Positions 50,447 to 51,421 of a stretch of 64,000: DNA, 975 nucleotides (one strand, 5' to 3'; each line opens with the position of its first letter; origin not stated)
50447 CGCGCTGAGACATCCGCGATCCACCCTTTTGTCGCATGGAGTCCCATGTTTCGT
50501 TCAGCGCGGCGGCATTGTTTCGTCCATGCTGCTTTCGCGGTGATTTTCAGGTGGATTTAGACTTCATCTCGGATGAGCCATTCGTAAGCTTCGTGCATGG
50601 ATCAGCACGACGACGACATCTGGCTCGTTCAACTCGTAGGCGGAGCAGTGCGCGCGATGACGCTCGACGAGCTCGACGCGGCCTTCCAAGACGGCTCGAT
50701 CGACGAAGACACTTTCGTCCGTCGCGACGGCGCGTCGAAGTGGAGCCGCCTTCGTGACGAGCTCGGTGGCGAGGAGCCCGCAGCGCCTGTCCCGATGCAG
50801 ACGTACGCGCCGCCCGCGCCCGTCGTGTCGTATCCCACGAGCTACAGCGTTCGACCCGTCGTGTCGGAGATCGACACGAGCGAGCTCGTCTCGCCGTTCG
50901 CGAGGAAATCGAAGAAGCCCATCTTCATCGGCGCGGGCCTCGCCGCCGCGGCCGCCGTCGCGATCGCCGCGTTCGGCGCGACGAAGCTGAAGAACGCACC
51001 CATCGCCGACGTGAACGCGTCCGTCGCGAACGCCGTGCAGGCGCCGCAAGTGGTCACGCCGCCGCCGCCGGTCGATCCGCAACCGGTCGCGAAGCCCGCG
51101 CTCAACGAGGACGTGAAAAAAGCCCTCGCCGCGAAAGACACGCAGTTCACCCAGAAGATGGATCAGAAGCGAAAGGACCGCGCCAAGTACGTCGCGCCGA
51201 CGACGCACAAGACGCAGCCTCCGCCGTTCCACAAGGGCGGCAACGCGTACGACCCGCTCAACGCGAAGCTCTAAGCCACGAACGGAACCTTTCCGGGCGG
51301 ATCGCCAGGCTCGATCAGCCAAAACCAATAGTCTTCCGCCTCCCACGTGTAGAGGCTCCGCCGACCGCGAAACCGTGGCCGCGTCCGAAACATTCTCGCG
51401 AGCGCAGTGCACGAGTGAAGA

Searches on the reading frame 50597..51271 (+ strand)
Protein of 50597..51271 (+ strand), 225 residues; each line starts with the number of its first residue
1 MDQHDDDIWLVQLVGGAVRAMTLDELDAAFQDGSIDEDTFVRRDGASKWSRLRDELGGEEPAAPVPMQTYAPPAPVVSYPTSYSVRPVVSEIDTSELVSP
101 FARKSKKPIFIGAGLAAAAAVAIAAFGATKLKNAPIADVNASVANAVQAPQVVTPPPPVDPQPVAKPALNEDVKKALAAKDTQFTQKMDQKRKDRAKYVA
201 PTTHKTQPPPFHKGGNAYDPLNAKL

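Call 66: search_protein_families(library=pfam, proteins=[window:50597-51271:+], max_evalue=0.001)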
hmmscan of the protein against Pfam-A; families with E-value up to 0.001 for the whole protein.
window:50597-51271:+ (225 aa): 1 family
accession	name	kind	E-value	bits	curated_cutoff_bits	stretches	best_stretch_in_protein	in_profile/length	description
PF14237.11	GYF_2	-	1.5e-05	25.1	25.8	1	21-54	13-46/50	GYF domain 2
